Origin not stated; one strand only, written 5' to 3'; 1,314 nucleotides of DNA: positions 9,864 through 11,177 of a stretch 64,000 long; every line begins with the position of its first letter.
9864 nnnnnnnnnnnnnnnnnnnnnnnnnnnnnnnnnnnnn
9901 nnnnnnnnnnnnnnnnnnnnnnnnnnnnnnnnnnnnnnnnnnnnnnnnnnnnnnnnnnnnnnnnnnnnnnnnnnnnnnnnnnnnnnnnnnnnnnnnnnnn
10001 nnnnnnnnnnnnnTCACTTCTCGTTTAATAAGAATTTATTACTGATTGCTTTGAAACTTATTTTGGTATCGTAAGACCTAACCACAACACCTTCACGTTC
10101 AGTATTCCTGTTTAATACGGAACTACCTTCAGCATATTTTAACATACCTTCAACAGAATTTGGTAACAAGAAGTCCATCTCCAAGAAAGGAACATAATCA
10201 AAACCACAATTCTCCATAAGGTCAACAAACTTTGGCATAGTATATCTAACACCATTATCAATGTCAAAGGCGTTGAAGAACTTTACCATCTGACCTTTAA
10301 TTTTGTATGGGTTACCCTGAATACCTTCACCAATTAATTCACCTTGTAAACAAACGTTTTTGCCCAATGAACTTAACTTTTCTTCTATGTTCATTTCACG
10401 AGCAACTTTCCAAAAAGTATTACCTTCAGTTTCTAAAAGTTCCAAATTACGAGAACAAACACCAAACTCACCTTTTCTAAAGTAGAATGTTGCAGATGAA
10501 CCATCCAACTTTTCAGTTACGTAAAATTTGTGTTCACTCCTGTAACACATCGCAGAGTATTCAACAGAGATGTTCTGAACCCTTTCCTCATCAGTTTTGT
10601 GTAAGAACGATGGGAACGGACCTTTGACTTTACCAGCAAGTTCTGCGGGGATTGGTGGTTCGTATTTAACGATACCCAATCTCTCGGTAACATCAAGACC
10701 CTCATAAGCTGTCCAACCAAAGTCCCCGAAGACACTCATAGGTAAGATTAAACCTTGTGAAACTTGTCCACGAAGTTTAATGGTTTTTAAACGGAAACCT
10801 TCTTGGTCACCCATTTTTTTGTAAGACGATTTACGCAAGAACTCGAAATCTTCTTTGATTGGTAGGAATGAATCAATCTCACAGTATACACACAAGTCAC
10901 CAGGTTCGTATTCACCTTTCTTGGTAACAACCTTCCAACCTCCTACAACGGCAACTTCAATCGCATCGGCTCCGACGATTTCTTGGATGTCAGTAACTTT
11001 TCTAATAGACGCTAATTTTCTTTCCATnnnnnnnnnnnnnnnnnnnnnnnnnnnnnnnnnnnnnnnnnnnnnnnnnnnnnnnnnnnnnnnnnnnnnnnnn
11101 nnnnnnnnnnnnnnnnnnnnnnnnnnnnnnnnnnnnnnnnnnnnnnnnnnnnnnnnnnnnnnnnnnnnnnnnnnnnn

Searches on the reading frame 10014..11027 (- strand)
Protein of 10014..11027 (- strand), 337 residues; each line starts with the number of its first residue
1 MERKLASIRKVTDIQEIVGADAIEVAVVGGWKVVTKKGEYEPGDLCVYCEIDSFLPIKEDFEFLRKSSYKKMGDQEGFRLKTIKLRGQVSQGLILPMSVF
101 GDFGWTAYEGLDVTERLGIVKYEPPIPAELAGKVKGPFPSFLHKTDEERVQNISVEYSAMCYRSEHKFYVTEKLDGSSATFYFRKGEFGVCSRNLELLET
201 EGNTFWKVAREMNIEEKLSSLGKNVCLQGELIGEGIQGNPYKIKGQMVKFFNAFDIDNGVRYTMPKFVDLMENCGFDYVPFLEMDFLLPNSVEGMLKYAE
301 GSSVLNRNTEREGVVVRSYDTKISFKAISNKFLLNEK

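Call 24: search_protein_families(library=phrogs, proteins=[window:10014-11027:-], max_evalue=0.00001)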
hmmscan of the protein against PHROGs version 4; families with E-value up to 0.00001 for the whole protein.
window:10014-11027:- (337 aa): 2 families
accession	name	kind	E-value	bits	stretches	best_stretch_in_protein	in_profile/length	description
phrog_968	-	DNA, RNA and nucleotide metabolism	5.8e-87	293.2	1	1-337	6-393/398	RNA ligase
phrog_548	-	DNA, RNA and nucleotide metabolism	8.6e-13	49.2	1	163-322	28-216/341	RNA ligase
